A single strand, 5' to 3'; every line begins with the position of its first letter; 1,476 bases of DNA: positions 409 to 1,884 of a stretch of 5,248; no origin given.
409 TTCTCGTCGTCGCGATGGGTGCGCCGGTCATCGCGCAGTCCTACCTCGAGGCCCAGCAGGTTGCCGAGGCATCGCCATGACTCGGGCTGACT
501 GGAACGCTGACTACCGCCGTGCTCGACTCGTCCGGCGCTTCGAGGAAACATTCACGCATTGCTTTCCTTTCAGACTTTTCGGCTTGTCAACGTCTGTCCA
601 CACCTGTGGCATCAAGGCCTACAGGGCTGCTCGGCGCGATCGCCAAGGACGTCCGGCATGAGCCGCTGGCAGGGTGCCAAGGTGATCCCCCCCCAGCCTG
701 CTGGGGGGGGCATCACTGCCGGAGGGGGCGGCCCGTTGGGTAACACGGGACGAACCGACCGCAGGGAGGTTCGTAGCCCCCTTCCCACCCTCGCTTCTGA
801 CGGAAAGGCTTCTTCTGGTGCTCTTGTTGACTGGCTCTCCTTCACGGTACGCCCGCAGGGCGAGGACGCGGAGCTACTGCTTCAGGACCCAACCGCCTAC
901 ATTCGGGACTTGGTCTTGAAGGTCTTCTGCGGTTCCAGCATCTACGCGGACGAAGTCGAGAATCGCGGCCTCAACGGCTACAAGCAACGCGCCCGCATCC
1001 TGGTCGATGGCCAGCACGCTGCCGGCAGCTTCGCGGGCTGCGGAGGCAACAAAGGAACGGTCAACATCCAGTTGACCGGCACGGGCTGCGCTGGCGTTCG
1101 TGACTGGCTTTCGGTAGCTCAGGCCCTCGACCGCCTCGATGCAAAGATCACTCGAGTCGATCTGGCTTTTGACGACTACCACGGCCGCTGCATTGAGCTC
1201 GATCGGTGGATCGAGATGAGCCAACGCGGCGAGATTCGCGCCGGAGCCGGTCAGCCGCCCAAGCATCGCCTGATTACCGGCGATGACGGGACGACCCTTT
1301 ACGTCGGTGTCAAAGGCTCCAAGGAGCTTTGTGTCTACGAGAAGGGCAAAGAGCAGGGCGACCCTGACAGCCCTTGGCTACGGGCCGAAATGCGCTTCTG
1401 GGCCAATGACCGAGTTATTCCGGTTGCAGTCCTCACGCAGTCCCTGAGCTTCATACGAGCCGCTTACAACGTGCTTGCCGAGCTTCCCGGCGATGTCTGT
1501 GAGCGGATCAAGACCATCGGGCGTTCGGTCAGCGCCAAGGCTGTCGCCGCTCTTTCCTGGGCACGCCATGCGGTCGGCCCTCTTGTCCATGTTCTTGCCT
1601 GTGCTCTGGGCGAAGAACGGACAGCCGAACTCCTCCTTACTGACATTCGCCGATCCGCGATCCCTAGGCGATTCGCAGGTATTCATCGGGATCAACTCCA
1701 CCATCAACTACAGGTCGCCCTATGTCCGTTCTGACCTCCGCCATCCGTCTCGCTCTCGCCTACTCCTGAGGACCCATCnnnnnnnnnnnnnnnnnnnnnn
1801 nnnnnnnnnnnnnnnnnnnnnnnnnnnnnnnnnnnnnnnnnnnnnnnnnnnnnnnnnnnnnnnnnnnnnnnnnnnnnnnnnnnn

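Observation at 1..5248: Complete, unusually small circular inovirus genome (5172 nt) with the full Ff gene order but no secretin, regulator or integrase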

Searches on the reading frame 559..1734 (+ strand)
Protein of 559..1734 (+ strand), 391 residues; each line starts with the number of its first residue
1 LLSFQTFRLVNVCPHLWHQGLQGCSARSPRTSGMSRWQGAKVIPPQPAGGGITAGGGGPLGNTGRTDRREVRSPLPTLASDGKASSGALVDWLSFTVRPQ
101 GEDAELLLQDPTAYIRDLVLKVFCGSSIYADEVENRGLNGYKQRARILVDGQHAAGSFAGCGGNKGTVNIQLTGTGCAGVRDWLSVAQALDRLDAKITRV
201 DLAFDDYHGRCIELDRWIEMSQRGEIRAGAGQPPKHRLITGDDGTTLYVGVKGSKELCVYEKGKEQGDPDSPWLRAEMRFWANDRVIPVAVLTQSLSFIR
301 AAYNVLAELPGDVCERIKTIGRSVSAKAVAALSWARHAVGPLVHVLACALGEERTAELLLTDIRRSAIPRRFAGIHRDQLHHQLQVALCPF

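Call 4: search_protein_families(library=pfam, proteins=[window:559-1734:+], max_evalue=0.1)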
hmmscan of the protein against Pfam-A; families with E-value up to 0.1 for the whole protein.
window:559-1734:+ (391 aa): 2 families
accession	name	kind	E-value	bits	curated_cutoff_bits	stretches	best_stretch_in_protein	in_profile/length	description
PF02486.25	Rep_trans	-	1.2e-19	71.1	29.6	1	195-308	1-125/201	Replication initiation factor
PF05144.20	Phage_CRI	-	0.01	16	21.7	1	187-267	106-180/232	Replication-associated protein G2P N-terminal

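Call 5: search_protein_families(library=phrogs, proteins=[window:559-1734:+], max_evalue=0.1)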
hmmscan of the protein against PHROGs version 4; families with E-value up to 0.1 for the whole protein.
window:559-1734:+ (391 aa): 2 families
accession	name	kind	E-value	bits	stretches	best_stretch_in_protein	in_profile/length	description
phrog_453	-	DNA, RNA and nucleotide metabolism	3.7e-69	235.2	1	53-385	83-429/447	replication initiation protein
phrog_27563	-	unknown function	4.3e-05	24.2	1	133-182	102-151/167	-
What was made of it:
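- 658..1734 (+): Rep, a 358-aa rolling-circle initiator of the Rep_trans/RstA type. PF02486 E=1.2e-19 and phrog_453 E=3.7e-69 (calls 4, 5).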

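Call 8: search_dna_similar(query=window:559-1734:+, collection=phages, mode=protein, max_rows=30)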
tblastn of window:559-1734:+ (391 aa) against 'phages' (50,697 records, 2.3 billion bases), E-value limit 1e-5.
Records with a match: 128; places in all: 159; records where one place covers at least 80% of the query: 17.
Best place of each record, by identity: <60% 128.
By first word of the organism name: Ralstonia 35; Affertcholeramvirus 32; Vibrio 29; Inovirus 12; Stenotrophomonas 10; Xanthomonas 5; Dulem 3; Inoviridae 1; Streptococcus 1.
By host as written in the record: Ralstonia solanacearum 29; - 13; Homo sapiens 12; Vibrio cholerae O1 biovar El tor 11; Vibrio cholerae 6; Vibrio cholerae O1 biovar El Tor 5; Vibrio cyclitrophicus 10N.286.52.F6 4; Stenotrophomonas maltophilia 3; and 32 more.
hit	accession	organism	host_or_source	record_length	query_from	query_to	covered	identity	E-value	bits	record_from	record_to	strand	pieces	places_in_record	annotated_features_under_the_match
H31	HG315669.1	Stenotrophomonas phage SMA6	Stenotrophomonas maltophilia str. Khak84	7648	76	390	81%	37.1%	4e-50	186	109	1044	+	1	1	rstA: phage replication protein | single-stranded DNA binding protein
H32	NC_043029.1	Stenotrophomonas phage SMA6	Stenotrophomonas maltophilia str. Khak84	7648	76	390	81%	37.1%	4e-50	186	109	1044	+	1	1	rstA: phage replication protein | single-stranded DNA binding protein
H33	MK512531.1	Xanthomonas phage Cf2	Xanthomonas citri subsp. citri Aw12879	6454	76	389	80%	35.3%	9e-47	176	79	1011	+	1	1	replication initiation protein | ssDNA-binding protein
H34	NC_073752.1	Xanthomonas phage Cf2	Xanthomonas citri subsp. citri Aw12879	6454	76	389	80%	35.3%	9e-47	176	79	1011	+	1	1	replication initiation protein | ssDNA-binding protein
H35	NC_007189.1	Stenotrophomonas phage SMA9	Stenotrophomonas maltophilia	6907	68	342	70%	37.1%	1e-43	167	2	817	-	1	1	rstA: phage replication protein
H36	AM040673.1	Stenotrophomonas phage SMA9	Stenotrophomonas maltophilia c5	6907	68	342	70%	37.1%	1e-43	167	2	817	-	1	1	rstA: phage replication protein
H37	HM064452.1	Ralstonia phage PE226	Ralstonia solanacearum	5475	68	390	83%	30.8%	6e-28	121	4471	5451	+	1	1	putative phage DNA replicase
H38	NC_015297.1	Ralstonia phage PE226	Ralstonia solanacearum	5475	68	390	83%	30.8%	6e-28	121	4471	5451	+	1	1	putative phage DNA replicase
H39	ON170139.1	Ralstonia phage YO084_3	Ralstonia solanacearum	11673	65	390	83%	30.4%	2e-27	120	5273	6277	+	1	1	record has no annotation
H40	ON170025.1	Ralstonia phage YO006_3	Ralstonia solanacearum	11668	69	390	82%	30.5%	6e-27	118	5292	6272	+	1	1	record has no annotation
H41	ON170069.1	Ralstonia phage YO029_2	Ralstonia solanacearum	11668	69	390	82%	30.5%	6e-27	118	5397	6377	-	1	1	record has no annotation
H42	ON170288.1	Ralstonia phage YO169_3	Ralstonia solanacearum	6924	69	390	82%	29.7%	1e-23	108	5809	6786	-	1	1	record has no annotation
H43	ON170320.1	Ralstonia phage YO188_1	Ralstonia solanacearum R299, UW30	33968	69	390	82%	29.7%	1e-23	108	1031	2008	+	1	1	record has no annotation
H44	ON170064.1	Ralstonia phage YO025_5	Ralstonia solanacearum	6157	72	380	79%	30.5%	5e-25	112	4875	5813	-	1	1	record has no annotation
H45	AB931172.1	Ralstonia phage RS611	Ralstonia solanacearum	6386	72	380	79%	30.5%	5e-25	112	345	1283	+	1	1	hypothetical protein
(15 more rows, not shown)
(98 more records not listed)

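Call 57: find_homologous_proteins(query=window:658-1734:+, max_evalue=1e-20)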
Query window:658-1734:+ (358 aa): 142 proteins with E <= 1e-20 among 8000 candidates; the best 120 are listed.
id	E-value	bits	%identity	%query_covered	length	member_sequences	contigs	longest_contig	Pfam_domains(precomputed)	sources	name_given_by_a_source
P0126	1.0e-230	783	95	100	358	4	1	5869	PF02486.26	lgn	-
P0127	6.6e-158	544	70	100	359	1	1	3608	PF02486.26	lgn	-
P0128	7.1e-139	481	64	100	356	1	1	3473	PF02486.26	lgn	-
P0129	6.1e-138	478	63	100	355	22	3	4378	PF02486.26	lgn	-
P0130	7.9e-136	471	62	98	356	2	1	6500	PF02486.26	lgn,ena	-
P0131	3.0e-135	469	62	100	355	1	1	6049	PF02486.26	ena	-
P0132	4.3e-134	465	61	100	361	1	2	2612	PF02486.26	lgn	-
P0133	2.6e-132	459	61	100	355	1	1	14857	PF02486.26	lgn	-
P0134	4.5e-132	459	60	100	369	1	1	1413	PF02486.26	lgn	-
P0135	4.4e-131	455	60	100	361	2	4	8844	PF02486.26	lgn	-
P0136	2.5e-119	417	57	100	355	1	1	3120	PF02486.26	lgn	-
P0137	3.3e-112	393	54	97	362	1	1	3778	PF02486.26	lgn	-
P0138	3.9e-96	340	53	85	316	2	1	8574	PF02486.26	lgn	-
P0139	1.4e-58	217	40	86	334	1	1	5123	PF02486.26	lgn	-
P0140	1.3e-56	210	38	94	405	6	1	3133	PF02486.26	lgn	-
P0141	2.4e-39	154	37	81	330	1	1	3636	PF02486.26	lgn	-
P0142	5.7e-39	152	36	80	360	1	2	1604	PF02486.26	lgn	-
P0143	1.3e-35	141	36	80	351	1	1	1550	PF02486.26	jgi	-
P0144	2.7e-35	140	34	83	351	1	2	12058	PF02486.26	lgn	-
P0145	2.6e-34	137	35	86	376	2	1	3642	PF02486.26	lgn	-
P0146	4.5e-32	130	37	79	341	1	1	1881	PF02486.26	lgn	-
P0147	8.9e-32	129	34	83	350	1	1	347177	PF02486.26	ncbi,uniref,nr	ncbi:replication initiation factor domain-containing protein [Solimonas terrae]|uniref:Replication i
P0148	1.7e-31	128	36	66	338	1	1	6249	PF02486.26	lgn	-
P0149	1.9e-30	124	37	83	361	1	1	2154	PF02486.26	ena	-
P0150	2.2e-30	124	36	72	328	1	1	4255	PF02486.26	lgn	-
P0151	9.4e-30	122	34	84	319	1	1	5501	PF02486.26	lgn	-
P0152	1.6e-29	121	34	89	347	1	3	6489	PF02486.26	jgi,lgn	jgi:phage replication initiation protein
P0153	1.7e-29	121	33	80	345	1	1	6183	PF02486.26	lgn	-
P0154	1.7e-29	121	31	83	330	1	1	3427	PF02486.26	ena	-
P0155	2.5e-29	121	36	77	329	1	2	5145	PF02486.26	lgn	-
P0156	2.9e-29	120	35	83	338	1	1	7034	PF02486.26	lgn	-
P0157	2.9e-29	120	35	67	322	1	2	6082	PF02486.26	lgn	-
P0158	3.6e-29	120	35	80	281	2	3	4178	PF02486.26,PF18106.8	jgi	jgi:phage replication initiation protein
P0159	3.6e-29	120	32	84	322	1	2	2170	PF02486.26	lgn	-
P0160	4.2e-29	120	32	89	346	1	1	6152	PF02486.26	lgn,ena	-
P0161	5.0e-29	120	36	80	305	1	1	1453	PF02486.26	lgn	-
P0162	5.1e-29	120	32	84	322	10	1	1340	PF02486.26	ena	-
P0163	1.4e-28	118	33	72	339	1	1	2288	PF02486.26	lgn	-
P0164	1.4e-28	118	34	87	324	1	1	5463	PF02486.26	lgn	-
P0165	1.5e-28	118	33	75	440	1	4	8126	PF02486.26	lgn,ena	-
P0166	1.5e-28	118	33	83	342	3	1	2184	PF02486.26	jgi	jgi:phage replication initiation protein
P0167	1.8e-28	118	37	67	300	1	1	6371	PF02486.26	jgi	jgi:phage replication initiation protein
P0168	2.7e-28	117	32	84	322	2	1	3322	PF02486.26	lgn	-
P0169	3.7e-28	117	37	67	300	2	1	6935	PF02486.26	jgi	jgi:phage replication initiation protein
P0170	3.8e-28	117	36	67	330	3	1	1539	PF02486.26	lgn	-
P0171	4.1e-28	117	33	85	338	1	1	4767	PF02486.26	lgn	-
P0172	5.3e-28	116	33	82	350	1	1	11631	PF02486.26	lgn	-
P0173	6.4e-28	116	34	70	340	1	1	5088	PF02486.26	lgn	-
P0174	7.3e-28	116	33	78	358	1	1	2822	PF02486.26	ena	-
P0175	1.1e-27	115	32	84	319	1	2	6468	PF02486.26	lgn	-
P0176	1.5e-27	115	31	92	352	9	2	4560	PF02486.26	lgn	-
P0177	2.0e-27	114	31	88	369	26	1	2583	PF02486.26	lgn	-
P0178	2.0e-27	114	35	66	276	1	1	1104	PF02486.26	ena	-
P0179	3.8e-27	113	34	82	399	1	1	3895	PF02486.26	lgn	-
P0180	3.9e-27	113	32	81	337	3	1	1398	PF02486.26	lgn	-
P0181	4.6e-27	113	35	81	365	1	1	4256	PF02486.26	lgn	-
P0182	5.1e-27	113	33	87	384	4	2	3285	PF02486.26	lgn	-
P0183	5.3e-27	113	35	66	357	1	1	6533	PF02486.26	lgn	-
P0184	7.3e-27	112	32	84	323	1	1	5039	PF02486.26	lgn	-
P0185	7.5e-27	112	32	88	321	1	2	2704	PF02486.26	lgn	-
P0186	7.6e-27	112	34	72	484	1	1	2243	PF02486.26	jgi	jgi:DNA relaxase NicK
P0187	7.8e-27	112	32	80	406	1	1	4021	PF02486.26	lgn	-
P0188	1.2e-26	112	35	72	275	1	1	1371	PF02486.26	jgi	jgi:phage replication initiation protein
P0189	2.1e-26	111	33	80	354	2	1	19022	PF02486.26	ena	-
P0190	2.1e-26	111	33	66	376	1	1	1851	PF02486.26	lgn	-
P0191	4.9e-26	110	37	75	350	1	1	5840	PF02486.26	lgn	-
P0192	5.6e-26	110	31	97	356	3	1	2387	PF02486.26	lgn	-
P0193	2.5e-25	107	35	66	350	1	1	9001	PF02486.26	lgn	-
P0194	2.5e-25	107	34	67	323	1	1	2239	PF02486.26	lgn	-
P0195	4.1e-25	107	32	84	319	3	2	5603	PF02486.26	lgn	-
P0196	4.5e-25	107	32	93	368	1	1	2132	PF02486.26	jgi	-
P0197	4.5e-25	107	38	60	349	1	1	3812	PF02486.26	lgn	-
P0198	5.0e-25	106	33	79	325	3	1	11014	PF02486.26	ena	-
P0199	5.0e-25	106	32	82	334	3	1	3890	PF02486.26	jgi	jgi:phage replication initiation protein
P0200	5.5e-25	106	36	70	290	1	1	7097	PF02486.26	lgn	-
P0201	5.5e-25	106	31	85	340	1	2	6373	PF02486.26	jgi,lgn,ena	-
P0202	6.6e-25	106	34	70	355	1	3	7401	PF02486.26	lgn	-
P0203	7.1e-25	106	33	70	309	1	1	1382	PF02486.26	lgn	-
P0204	7.9e-25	106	28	89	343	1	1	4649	PF02486.26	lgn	-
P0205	9.1e-25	106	30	85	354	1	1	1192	PF02486.26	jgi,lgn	jgi:phage replication initiation protein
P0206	9.4e-25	106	32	96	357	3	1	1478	PF02486.26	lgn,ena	-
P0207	1.0e-24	105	33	83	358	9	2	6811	PF02486.26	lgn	-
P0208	1.0e-24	105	38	60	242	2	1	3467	PF02486.26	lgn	-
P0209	1.3e-24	105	32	84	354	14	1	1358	PF02486.26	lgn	-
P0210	1.3e-24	105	33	76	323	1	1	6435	PF02486.26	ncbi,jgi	jgi:phage replication initiation protein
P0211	1.4e-24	105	34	63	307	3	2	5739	PF02486.26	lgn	-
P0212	1.5e-24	105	31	84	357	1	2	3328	PF02486.26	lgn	-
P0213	1.6e-24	105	32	80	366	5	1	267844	PF02486.26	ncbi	ncbi:replication initiation factor domain-containing protein [Methylolobus aquaticus]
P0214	1.9e-24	105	34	75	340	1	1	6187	PF02486.26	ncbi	-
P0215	2.1e-24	104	32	93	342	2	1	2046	PF02486.26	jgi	jgi:phage replication initiation protein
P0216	2.9e-24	104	32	92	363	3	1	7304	PF02486.26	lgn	-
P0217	3.2e-24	104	31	86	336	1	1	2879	PF02486.26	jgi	jgi:phage replication initiation protein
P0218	4.8e-24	103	34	67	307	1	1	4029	PF02486.26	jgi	-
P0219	4.9e-24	103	33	93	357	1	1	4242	PF02486.26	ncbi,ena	-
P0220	6.5e-24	103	35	66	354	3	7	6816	PF02486.26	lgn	-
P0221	6.8e-24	103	31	88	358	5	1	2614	PF02486.26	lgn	-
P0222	6.9e-24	103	35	66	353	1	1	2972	PF02486.26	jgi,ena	-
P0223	8.3e-24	102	35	70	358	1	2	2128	PF02486.26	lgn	-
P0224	1.3e-23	102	35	66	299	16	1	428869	PF02486.26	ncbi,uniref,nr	ncbi:replication initiation factor domain-containing protein [Comamonas testosteroni]|uniref:replica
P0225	2.0e-23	101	33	58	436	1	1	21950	PF02486.26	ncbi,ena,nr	ncbi:MAG: hypothetical protein H6R18_1258 [Proteobacteria bacterium]|nr:hypothetical protein [Pseudo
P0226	2.5e-23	101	31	80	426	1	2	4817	PF02486.26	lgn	-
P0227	3.1e-23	101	33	81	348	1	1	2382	PF02486.26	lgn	-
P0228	3.6e-23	100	32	74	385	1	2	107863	PF02486.26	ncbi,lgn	-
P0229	4.0e-23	100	34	66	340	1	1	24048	PF02486.26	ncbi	-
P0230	4.1e-23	100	34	71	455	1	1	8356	PF02486.26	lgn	-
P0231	4.3e-23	100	37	66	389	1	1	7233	PF02486.26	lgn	-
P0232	4.3e-23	100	30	80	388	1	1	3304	PF02486.26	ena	-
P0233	4.3e-23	100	31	89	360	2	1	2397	PF02486.26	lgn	-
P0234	4.5e-23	100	34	77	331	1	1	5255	PF02486.26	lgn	-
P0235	6.4e-23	100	31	84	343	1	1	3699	PF02486.26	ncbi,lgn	-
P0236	6.6e-23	99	35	70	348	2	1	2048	PF02486.26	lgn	-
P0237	7.1e-23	99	32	83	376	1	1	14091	PF02486.26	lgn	-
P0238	7.5e-23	99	32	80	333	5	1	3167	PF02486.26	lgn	-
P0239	8.7e-23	99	33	78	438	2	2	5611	PF02486.26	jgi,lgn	-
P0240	8.7e-23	99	34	58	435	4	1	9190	PF02486.26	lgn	-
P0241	9.2e-23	99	32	80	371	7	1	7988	PF02486.26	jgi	-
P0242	1.0e-22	99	33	70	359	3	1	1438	PF02486.26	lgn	-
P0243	1.3e-22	99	31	84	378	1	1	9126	PF02486.26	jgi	-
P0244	1.5e-22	98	29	80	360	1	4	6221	PF02486.26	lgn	-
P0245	2.5e-22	98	30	93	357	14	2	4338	PF02486.26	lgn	-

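Call 58: find_encoding_contigs(protein=P0126, flank=10000, max_places=6)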
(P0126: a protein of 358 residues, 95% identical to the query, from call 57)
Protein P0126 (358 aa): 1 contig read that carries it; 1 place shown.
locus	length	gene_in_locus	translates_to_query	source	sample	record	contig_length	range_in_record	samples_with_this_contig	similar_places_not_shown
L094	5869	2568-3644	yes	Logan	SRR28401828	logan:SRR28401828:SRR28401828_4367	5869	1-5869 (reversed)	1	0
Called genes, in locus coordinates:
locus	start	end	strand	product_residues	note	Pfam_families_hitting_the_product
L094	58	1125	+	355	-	PF05707:Zot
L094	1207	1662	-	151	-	-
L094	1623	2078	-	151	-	-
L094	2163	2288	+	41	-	-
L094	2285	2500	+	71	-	-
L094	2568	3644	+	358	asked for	PF02486:Rep_trans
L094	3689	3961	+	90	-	PF02303:Phage_DNA_bind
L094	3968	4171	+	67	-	-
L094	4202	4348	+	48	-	-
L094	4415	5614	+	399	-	-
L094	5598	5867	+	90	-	?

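Call 62: search_protein_families(library=phrogs, proteins=[L094:1207-1662:-, L094:1623-2078:-, L094:2285-2500:+, L094:3968-4171:+, L094:4202-4348:+, L094:4415-5614:+, L094:58-1125:+], max_evalue=0.01)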
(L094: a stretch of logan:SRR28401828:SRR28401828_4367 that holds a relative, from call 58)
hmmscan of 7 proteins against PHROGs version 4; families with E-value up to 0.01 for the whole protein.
L094:1207-1662:- (151 aa): 1 family
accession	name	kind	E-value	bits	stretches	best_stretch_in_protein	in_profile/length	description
phrog_25084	-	unknown function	1.5e-08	35.6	1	5-59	144-204/250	-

L094:1623-2078:- (151 aa): 4 families
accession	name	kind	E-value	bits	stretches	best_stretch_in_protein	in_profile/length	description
phrog_638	-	transcription regulation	1e-17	65.3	1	1-111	1-111/145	transcriptional regulator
phrog_34897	-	unknown function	4.6e-17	63.2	1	1-105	1-105/279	-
phrog_4441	-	DNA, RNA and nucleotide metabolism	9.8e-09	36.4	1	1-88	2-90/98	HTH DNA binding protein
phrog_31301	-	DNA, RNA and nucleotide metabolism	0.0067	17.6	1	13-85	10-83/87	DNA binding protein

L094:2285-2500:+ (71 aa): 0 families

L094:3968-4171:+ (67 aa): 4 families
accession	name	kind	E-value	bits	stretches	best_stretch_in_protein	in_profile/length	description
phrog_4644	-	tail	3.2e-13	50.6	1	8-67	8-69/71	tail protein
phrog_9110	-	unknown function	0.00037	21.8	1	7-65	3-60/61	-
phrog_13391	-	unknown function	0.00037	21.5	1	14-64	11-58/59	-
phrog_10162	-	unknown function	0.0084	17.1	0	6-30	3-27/66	-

L094:4202-4348:+ (48 aa): 0 families

L094:4415-5614:+ (399 aa): 5 families
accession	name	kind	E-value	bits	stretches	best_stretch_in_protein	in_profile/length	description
phrog_19149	-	unknown function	2.8e-31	110.2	1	23-397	26-398/403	-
phrog_7568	-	unknown function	1.6e-17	65.1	1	65-397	75-429/433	-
phrog_20131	-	unknown function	9.6e-11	42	1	287-394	288-398/403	-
phrog_4352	-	unknown function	0.00019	21.4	1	340-396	420-478/479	-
phrog_13221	-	unknown function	0.0087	16.3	1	334-394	359-420/427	-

L094:58-1125:+ (355 aa): 4 families
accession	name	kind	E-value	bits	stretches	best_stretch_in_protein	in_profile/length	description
phrog_197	-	moron, auxiliary metabolic gene and host takeover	1.3e-52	180.8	1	1-315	27-380/486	Zot-like toxin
phrog_1041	-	moron, auxiliary metabolic gene and host takeover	8e-26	92.4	1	1-228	1-264/420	CTXphi Zot-like toxin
phrog_11271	-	head and packaging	7.2e-06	27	1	2-122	3-138/145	head morphogenesis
phrog_1979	-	unknown function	0.00037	20.8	1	2-152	126-273/380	-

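Call 63: find_encoding_contigs(protein=P0247, flank=10000, max_places=4)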
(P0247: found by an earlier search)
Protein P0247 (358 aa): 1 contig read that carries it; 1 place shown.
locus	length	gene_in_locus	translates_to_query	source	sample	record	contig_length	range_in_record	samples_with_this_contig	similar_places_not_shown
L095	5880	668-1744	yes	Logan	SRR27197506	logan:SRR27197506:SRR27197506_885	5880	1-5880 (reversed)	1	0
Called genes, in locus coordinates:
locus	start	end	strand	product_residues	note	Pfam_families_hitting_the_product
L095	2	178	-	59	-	?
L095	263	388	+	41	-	-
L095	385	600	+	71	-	-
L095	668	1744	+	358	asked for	PF02486:Rep_trans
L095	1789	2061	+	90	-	PF02303:Phage_DNA_bind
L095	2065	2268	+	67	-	-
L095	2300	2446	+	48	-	-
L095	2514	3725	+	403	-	-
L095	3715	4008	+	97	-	PF10734:DUF2523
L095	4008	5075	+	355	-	PF05707:Zot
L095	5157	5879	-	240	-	?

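Call 64: find_encoding_contigs(protein=P0248, flank=10000, max_places=4)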
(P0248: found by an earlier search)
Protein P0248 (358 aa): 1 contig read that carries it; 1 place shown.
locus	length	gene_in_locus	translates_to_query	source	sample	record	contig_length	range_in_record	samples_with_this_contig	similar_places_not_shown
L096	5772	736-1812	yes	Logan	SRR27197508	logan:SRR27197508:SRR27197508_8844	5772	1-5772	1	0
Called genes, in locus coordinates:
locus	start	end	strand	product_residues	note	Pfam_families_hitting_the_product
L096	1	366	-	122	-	?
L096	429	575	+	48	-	-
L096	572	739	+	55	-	-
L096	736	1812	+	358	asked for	PF02486:Rep_trans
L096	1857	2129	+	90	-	PF02303:Phage_DNA_bind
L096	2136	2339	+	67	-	-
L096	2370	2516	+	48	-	-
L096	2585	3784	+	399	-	-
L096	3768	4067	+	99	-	PF10734:DUF2523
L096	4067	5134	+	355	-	PF05707:Zot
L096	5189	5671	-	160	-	-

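Call 70: search_dna_similar(query=L094:1623-2078:-, collection=phages, mode=protein, max_rows=15, max_evalue=0.001)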
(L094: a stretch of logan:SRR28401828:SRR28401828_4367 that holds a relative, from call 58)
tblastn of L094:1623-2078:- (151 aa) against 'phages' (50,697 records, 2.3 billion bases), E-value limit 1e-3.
Records with a match: 2; places in all: 2; records where one place covers at least 80% of the query: 0.
Best place of each record, by identity: <60% 2.
By first word of the organism name: Stenotrophomonas 2.
By host as written in the record: Stenotrophomonas maltophilia 1; Stenotrophomonas maltophilia c5 1.
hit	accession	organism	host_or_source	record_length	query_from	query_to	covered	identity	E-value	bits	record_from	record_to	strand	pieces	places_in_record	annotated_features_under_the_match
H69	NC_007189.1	Stenotrophomonas phage SMA9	Stenotrophomonas maltophilia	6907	1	59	39%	52.5%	6e-12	67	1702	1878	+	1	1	hypothetical protein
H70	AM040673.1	Stenotrophomonas phage SMA9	Stenotrophomonas maltophilia c5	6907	1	59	39%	52.5%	6e-12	67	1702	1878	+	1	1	hypothetical protein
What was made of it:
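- Closest known: phiRSS0 / phiRSS1 pair of Ralstonia solanacearum. Different: The regulators are not detectably homologous by BLAST; the L094 regulator hits only Stenotrophomonas phage SMA9 (call 70).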

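Call 71: search_dna_similar(query=L094:1207-1662:-, collection=phages, mode=protein, max_rows=12, max_evalue=0.001)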
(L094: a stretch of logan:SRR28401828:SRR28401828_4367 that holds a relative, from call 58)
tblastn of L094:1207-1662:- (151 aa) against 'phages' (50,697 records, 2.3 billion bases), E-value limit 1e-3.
No match.
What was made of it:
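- Tried and rejected: The L094 DUF3653-like ORF has no phage-database match (call 71).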
